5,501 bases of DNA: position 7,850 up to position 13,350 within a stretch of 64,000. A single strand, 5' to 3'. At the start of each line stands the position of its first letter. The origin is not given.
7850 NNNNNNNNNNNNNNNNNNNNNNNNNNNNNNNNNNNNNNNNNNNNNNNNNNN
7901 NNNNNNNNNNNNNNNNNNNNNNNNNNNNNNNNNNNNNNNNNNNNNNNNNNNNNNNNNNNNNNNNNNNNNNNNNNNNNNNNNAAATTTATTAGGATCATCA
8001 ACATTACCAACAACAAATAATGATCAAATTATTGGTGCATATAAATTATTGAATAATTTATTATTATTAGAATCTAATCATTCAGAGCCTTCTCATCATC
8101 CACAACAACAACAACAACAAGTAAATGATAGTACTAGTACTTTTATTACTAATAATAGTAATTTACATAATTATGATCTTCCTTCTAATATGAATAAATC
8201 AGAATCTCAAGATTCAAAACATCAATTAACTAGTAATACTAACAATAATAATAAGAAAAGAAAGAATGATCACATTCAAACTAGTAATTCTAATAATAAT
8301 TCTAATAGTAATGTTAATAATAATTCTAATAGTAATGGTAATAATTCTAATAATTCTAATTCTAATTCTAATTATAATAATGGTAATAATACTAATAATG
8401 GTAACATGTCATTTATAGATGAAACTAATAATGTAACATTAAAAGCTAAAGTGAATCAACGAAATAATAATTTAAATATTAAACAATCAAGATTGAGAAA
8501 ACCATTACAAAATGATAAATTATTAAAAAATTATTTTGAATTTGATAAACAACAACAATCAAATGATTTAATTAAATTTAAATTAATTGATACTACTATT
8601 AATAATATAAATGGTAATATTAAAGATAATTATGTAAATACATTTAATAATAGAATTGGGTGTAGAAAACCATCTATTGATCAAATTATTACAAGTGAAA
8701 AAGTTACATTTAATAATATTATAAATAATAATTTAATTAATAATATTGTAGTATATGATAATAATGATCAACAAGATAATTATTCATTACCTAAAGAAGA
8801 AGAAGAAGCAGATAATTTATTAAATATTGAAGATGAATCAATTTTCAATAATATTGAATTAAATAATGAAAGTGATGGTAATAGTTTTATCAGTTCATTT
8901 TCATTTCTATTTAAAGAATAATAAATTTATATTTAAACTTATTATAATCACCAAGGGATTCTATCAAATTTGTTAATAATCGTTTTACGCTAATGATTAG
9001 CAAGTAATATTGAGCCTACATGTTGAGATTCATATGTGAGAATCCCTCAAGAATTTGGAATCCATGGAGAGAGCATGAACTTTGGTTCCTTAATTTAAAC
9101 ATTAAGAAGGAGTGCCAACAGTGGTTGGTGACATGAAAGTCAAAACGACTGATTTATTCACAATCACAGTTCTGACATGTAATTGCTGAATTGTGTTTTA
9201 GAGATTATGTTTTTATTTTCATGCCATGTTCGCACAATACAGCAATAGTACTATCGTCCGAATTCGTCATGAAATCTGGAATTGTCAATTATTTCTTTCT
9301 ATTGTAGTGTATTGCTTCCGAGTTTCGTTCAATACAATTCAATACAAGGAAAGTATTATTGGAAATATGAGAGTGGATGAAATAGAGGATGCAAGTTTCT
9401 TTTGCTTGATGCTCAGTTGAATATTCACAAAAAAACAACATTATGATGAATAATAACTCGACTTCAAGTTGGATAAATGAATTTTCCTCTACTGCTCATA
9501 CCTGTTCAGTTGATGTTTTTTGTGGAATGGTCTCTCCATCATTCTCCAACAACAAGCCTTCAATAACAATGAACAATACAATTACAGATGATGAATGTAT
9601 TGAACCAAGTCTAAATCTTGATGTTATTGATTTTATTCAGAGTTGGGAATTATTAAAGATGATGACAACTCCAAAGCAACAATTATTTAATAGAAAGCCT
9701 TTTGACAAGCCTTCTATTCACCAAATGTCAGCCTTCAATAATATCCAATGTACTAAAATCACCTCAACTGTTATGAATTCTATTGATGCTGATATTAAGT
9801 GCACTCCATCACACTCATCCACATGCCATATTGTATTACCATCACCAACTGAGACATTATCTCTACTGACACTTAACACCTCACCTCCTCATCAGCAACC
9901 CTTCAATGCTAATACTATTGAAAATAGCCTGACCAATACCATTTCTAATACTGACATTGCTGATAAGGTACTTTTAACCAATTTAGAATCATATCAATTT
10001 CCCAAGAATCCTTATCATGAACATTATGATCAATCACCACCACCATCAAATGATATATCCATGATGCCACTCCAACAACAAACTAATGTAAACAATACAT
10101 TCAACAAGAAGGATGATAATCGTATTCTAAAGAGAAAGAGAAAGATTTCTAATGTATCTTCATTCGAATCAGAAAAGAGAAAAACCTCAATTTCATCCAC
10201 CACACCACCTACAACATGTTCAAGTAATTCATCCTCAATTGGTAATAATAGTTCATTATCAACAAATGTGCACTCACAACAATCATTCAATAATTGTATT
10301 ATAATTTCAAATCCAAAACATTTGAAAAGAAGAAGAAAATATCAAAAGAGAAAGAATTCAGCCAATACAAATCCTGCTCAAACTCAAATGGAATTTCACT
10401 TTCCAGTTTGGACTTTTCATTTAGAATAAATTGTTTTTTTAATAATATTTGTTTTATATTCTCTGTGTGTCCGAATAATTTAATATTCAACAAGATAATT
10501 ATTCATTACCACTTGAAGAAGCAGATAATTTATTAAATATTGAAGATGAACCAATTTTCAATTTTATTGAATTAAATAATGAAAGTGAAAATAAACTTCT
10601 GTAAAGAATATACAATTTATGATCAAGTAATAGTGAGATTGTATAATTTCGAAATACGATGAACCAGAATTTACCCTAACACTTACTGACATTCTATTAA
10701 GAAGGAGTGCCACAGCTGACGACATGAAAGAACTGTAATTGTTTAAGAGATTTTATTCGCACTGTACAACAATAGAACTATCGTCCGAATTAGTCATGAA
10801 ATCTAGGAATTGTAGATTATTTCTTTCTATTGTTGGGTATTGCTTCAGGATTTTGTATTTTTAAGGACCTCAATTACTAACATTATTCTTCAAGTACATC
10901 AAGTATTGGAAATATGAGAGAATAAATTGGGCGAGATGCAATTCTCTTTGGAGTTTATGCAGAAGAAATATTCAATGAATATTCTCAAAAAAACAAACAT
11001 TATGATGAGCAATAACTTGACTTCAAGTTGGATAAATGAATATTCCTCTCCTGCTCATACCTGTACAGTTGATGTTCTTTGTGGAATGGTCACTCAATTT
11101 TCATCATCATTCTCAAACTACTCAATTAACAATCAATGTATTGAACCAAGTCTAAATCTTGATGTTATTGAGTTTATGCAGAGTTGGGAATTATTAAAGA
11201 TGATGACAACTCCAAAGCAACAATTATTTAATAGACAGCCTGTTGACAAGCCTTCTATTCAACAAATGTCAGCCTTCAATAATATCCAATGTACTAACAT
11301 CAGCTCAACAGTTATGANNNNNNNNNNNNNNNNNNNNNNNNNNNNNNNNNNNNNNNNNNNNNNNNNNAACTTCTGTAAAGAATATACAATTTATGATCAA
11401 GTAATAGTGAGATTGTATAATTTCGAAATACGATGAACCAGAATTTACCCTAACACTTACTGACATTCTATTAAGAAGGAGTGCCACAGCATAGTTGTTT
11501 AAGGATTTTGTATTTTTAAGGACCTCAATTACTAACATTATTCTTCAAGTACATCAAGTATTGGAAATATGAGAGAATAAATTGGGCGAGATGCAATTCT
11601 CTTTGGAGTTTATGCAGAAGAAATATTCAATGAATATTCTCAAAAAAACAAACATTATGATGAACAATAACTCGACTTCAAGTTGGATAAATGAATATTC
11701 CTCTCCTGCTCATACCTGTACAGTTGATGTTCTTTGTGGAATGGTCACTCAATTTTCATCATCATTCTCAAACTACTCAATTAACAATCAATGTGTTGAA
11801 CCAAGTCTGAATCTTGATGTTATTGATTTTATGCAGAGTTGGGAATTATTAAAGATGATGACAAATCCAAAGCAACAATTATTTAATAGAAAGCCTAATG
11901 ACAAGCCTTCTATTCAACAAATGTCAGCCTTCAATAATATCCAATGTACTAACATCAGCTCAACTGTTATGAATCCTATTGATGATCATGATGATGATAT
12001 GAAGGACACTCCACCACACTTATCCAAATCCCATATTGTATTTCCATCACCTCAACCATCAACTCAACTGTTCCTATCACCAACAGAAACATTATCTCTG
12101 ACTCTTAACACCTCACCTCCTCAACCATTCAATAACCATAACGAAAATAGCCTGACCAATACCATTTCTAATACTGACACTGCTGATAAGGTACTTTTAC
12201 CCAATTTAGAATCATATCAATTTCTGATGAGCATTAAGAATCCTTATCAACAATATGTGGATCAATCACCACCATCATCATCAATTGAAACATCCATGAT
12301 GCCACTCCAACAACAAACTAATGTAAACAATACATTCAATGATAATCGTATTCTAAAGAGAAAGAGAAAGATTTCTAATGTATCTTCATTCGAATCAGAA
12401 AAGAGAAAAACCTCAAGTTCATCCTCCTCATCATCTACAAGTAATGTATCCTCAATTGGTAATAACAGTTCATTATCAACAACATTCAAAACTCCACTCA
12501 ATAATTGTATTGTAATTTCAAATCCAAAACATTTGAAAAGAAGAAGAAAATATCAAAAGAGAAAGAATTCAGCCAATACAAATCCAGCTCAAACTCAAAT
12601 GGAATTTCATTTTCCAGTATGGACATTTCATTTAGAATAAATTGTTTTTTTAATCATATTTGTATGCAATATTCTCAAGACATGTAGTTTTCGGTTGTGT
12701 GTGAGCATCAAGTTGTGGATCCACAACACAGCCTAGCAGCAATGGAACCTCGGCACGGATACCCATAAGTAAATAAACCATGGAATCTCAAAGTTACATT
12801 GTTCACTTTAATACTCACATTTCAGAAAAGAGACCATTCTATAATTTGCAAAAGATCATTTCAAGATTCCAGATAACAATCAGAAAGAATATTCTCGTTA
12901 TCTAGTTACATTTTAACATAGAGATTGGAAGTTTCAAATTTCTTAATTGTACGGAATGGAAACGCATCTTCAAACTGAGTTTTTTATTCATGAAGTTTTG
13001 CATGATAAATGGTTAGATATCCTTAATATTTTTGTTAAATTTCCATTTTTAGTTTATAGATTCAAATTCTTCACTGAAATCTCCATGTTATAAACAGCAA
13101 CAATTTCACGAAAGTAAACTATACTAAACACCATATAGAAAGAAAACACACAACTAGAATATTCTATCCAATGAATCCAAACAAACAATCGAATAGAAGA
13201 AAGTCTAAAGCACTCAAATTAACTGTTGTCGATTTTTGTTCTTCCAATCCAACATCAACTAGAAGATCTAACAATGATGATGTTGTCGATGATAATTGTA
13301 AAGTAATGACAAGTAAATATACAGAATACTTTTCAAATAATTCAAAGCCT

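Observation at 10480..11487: Duplication breakpoint preserved: Fam1 3'-end fragment and spacer travel with each Fam2 repeat unit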

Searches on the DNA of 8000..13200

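Call 26: search_rna_families(source=window, start=8000, end=13200, threshold=evalue, max_evalue=1)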
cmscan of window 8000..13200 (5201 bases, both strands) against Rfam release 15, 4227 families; matches with E-value up to 1: 1.
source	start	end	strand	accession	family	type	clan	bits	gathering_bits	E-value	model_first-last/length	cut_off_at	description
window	12393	12438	-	RF01123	sR35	Gene; snRNA; snoRNA; CD-box;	-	16.8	60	0.95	1-57/57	no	Small nucleolar RNA sR35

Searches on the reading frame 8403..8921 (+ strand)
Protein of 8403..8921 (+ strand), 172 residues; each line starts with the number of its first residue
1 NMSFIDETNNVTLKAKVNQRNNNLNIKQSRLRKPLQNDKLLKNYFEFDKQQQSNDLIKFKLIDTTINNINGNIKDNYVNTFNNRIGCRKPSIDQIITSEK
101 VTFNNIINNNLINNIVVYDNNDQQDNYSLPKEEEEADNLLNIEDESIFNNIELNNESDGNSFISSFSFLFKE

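Call 39: find_homologous_proteins(query=window:8403-8921:+, max_evalue=0.001)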
Query window:8403-8921:+ (172 aa): 4 proteins with E <= 0.001 among 726 candidates.
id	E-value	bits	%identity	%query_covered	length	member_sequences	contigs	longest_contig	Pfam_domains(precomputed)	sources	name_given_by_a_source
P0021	8.2e-19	86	83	31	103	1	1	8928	-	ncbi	ncbi:predicted protein, partial [Naegleria gruberi]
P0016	1.6e-18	85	54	65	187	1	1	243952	-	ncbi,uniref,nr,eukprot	ncbi:predicted protein [Naegleria gruberi]|uniref:Predicted protein n=1 Tax=Naegleria gruberi TaxID=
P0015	6.6e-18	83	75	36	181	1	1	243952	-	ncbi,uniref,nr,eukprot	ncbi:predicted protein [Naegleria gruberi]|uniref:Predicted protein n=1 Tax=Naegleria gruberi TaxID=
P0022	3.3e-17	81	56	59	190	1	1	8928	-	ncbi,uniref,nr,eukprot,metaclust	ncbi:predicted protein [Naegleria gruberi]|uniref:Predicted protein n=1 Tax=Naegleria gruberi TaxID=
